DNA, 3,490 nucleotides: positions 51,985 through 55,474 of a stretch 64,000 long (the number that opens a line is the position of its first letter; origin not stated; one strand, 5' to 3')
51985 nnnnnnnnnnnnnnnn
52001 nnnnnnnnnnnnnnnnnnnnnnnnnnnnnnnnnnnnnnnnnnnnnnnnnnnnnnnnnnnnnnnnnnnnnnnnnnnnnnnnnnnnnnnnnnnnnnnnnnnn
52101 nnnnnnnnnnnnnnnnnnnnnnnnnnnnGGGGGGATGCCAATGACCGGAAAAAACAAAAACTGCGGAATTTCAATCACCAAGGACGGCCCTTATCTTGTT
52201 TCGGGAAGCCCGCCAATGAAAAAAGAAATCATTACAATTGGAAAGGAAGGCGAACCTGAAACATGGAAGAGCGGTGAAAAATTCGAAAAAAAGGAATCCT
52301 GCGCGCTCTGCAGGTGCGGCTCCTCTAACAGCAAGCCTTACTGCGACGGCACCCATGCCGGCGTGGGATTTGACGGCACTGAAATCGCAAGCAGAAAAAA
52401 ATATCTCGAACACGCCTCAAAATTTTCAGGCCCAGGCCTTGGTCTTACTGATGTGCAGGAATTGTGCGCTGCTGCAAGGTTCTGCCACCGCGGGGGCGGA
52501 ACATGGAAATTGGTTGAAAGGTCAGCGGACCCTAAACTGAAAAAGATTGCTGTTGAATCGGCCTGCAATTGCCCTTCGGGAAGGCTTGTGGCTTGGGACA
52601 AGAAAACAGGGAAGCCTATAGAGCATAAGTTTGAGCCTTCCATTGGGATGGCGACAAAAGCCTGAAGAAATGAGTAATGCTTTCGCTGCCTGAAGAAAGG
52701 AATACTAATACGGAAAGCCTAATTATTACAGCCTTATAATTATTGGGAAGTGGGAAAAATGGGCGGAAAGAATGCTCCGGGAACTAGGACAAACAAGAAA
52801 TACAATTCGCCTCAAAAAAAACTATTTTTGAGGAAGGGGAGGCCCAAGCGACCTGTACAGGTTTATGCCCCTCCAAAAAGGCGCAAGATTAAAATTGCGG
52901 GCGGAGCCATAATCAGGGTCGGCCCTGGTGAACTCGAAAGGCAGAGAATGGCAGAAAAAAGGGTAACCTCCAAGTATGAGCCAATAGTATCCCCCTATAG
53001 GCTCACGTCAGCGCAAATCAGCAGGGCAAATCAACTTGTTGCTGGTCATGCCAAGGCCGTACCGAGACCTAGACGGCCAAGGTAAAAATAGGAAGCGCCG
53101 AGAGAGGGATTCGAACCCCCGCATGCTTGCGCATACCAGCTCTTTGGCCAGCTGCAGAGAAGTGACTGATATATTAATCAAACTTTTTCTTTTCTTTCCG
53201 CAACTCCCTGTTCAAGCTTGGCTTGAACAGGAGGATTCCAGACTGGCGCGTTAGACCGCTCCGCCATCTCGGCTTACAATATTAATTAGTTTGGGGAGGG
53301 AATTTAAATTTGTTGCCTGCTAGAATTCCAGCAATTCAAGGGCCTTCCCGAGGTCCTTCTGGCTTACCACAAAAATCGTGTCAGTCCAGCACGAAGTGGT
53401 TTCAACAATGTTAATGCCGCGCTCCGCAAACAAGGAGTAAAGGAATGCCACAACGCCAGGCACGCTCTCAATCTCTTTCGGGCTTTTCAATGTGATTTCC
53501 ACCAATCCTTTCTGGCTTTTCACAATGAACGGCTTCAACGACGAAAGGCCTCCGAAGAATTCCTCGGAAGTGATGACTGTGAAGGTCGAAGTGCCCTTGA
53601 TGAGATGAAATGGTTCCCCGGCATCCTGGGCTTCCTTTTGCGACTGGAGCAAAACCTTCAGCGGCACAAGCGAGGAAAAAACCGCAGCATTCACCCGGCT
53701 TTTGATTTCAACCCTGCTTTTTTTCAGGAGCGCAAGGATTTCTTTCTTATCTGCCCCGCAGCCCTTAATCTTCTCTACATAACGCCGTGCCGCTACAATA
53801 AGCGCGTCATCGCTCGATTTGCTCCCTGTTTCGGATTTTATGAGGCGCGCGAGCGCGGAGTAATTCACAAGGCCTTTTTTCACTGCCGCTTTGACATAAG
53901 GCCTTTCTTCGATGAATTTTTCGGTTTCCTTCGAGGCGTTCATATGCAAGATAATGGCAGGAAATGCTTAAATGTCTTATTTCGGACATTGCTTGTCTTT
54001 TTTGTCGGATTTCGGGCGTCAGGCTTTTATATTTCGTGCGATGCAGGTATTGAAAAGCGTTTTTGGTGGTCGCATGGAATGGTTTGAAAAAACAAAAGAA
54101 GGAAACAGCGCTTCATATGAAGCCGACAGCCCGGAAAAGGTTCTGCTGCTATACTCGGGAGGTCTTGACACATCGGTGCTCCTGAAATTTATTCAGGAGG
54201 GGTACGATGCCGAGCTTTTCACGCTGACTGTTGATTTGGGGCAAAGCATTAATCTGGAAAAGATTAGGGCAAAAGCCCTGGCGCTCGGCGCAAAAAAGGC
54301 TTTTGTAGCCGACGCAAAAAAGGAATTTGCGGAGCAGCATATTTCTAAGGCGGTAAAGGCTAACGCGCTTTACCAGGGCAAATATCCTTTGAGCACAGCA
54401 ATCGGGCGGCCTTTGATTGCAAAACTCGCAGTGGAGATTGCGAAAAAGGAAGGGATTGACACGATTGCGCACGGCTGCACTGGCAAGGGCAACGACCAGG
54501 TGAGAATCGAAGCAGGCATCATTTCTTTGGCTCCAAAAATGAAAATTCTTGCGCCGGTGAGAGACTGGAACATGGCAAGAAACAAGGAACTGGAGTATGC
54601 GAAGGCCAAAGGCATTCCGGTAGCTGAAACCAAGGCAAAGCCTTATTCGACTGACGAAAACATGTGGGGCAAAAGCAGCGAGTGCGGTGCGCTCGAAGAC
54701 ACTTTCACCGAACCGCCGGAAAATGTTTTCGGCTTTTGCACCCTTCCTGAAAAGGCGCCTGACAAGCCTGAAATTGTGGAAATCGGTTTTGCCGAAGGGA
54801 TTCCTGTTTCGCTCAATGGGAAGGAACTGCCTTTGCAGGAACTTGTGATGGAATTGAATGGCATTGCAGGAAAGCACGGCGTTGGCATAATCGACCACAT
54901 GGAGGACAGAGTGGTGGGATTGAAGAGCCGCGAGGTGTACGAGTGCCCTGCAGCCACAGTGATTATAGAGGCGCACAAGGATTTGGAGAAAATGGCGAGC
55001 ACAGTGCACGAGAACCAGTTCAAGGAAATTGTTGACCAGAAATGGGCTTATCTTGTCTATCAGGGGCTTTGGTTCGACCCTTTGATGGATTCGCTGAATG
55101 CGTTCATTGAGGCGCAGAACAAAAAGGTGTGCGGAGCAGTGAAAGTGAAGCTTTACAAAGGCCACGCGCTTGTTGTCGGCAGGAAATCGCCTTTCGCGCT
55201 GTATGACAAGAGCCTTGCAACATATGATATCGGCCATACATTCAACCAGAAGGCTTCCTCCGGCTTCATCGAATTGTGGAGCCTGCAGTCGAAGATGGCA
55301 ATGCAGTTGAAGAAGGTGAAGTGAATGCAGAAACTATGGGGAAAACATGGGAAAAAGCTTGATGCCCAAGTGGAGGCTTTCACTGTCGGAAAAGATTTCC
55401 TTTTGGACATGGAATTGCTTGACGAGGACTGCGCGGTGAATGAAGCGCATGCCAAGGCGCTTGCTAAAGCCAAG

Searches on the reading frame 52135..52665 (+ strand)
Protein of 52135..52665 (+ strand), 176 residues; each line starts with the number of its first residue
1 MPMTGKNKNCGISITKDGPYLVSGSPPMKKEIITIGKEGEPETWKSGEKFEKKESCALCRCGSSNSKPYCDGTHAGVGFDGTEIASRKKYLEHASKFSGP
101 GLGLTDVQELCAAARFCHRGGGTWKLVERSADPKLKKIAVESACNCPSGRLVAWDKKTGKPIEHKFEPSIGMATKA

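Call 21: search_protein_families(library=pfam, proteins=[window:52135-52665:+], max_evalue=0.01)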
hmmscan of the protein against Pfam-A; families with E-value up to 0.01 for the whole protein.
window:52135-52665:+ (176 aa): 2 families
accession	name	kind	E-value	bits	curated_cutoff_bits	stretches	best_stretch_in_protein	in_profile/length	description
PF09360.15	zf-CDGSH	-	1.6e-15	57.5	29.5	1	17-75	1-48/48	Iron-binding zinc finger CDGSH type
PF06902.16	Fer4_19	-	5.2e-08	33.2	24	1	98-156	2-64/64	Divergent 4Fe-4S mono-cluster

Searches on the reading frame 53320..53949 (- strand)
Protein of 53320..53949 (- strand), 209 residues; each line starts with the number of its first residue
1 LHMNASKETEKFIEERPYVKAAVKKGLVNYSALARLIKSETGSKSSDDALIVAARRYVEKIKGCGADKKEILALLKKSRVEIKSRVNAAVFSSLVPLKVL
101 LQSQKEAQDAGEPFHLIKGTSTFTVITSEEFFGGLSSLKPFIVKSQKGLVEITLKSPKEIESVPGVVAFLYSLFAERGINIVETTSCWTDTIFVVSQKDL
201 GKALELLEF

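Call 21: search_protein_families(library=pfam, proteins=[window:53320-53949:-], max_evalue=0.01)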
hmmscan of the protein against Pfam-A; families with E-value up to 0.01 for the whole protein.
window:53320-53949:- (209 aa): 3 families
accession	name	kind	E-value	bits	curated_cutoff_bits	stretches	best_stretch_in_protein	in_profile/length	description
PF24367.1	DUF7523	-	3.1e-07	31.3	27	1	7-72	4-65/158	Family of unknown function (DUF7523)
PF13840.12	ACT_7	-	4.8e-07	30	27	1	145-208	2-64/65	ACT domain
PF22468.2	ACT_9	-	0.0001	22.4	27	1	160-207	8-57/61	ACT domain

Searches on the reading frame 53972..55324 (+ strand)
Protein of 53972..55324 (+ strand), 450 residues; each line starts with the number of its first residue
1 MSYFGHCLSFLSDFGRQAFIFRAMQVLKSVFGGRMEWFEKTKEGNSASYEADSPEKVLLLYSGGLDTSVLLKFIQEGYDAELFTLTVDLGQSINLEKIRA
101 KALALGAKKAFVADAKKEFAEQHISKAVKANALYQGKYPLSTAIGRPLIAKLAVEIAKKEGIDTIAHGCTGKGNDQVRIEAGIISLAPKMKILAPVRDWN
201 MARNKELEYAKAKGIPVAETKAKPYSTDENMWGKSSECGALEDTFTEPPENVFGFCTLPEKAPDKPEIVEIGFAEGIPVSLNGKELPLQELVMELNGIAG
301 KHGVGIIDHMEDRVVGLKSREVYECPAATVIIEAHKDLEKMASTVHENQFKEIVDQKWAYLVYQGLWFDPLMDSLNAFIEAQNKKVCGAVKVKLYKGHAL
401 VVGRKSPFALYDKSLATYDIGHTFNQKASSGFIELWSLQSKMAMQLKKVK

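Call 21: search_protein_families(library=pfam, proteins=[window:53972-55324:+], max_evalue=0.01)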
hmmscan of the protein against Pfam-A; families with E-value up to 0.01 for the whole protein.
window:53972-55324:+ (450 aa): 4 families
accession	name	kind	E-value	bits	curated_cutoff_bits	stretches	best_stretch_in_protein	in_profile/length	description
PF20979.2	Arginosuc_syn_C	-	4.2e-88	295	27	1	225-442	1-218/219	Arginosuccinate synthase C-terminal domain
PF00764.25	Arginosuc_synth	-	4.9e-64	215.7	27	1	56-216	1-162/162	Arginosuccinate synthase N-terminal HUP domain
PF24167.1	DUF7411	-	7.5e-05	22.8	28.7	1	56-168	2-102/194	Family of unknown function (DUF7411)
PF06508.19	QueC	-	0.001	19.1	22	1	56-173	1-124/210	Queuosine biosynthesis protein QueC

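Call 22: find_encoding_contigs(protein=window:53972-55324:+, flank=3000, max_places=6)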
Protein window:53972-55324:+ (450 aa): no gene with exactly this product is on record in the collection.
